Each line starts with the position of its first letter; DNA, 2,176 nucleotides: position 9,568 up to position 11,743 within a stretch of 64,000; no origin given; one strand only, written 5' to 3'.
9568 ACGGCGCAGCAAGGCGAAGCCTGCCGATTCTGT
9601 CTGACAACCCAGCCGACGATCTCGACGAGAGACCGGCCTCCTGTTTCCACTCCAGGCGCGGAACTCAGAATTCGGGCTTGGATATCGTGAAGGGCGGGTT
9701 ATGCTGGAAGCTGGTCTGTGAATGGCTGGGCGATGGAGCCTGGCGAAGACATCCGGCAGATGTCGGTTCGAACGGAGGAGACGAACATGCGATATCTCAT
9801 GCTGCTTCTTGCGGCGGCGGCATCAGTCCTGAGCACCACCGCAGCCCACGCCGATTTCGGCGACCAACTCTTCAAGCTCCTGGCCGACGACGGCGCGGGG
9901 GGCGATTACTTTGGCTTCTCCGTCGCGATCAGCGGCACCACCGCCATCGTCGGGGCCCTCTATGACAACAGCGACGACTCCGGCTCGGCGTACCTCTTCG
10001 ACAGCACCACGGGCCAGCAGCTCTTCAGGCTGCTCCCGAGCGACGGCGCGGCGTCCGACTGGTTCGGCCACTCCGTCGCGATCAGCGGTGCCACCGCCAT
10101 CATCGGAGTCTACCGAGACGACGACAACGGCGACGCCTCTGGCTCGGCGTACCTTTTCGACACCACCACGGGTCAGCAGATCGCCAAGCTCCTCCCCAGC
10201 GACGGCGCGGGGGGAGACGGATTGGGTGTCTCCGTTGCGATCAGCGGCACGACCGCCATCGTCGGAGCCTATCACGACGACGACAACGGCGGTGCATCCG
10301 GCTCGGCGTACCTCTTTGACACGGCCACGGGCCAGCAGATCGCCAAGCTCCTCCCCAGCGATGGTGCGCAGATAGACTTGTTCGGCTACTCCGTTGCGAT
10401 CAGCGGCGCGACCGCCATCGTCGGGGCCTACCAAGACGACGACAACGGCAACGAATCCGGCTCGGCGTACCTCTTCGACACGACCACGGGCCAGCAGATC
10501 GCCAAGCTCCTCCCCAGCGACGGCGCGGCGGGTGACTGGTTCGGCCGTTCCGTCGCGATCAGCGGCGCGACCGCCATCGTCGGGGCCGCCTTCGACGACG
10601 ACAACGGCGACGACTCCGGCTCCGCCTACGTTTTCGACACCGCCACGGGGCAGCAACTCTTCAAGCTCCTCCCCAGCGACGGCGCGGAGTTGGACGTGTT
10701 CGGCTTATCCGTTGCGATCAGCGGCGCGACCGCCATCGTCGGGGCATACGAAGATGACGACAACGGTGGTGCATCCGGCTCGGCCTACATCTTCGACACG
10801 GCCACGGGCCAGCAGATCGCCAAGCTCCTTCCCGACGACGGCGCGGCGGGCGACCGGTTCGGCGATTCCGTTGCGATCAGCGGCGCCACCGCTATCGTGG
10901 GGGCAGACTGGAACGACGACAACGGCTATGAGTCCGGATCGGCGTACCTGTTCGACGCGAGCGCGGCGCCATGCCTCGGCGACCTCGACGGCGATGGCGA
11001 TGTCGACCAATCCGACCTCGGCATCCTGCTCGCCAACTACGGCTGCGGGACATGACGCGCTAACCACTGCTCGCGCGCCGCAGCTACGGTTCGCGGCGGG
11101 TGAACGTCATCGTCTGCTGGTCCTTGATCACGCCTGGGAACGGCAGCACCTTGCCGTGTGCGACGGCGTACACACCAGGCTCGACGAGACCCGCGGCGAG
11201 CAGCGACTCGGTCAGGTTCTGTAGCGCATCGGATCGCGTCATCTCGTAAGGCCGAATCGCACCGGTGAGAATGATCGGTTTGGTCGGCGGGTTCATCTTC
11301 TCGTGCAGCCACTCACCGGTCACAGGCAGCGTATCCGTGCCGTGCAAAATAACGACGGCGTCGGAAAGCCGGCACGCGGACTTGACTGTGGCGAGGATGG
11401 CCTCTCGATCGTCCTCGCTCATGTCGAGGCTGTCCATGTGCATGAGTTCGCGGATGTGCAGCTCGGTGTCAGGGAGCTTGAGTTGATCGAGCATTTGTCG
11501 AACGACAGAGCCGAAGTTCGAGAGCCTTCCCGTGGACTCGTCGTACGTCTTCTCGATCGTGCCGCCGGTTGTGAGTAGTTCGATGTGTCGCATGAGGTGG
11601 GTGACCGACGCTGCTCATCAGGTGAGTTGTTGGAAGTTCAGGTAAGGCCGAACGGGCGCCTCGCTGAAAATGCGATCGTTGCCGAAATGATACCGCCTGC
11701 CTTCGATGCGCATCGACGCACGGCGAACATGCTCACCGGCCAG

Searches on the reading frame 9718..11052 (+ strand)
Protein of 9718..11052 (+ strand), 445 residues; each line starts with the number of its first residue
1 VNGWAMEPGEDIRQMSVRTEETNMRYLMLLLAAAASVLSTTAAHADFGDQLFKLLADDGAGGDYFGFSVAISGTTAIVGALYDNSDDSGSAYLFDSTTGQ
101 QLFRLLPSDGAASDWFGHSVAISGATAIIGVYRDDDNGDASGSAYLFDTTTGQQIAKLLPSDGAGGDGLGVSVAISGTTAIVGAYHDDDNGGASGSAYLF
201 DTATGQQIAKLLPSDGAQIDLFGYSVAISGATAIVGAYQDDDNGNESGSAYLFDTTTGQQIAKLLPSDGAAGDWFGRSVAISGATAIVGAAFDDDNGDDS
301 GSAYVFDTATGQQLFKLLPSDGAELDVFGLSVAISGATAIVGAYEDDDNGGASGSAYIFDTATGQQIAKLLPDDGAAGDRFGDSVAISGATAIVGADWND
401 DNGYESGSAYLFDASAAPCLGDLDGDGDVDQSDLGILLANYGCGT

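Call 27: search_protein_families(library=pfam, proteins=[window:9718-11052:+], max_evalue=0.001)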
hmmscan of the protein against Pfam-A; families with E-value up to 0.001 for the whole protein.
window:9718-11052:+ (445 aa): 3 families
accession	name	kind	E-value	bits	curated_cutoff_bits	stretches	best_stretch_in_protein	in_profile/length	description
PF14312.12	FG-GAP_2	-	7e-132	430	23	7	260-306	3-49/49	FG-GAP repeat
PF15232.11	DUF4585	-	1e-06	29.1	27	0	198-216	31-50/73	Domain of unknown function (DUF4585)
PF02174.23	IRS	-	4.7e-05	23.8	22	0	142-159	67-84/92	PTB domain (IRS-1 type)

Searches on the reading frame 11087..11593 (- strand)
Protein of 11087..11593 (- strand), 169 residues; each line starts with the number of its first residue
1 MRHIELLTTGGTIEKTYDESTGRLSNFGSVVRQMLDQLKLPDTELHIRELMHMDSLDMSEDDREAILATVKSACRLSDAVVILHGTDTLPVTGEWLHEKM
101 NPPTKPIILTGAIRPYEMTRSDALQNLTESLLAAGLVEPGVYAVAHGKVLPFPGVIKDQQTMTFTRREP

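Call 27: search_protein_families(library=pfam, proteins=[window:11087-11593:-], max_evalue=0.001)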
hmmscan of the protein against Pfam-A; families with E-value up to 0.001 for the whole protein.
window:11087-11593:- (169 aa): 1 family
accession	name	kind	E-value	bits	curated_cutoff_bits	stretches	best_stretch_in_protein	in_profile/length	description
PF00710.25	Asparaginase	-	5.2e-29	101.6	22.5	1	4-151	2-154/193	Asparaginase, N-terminal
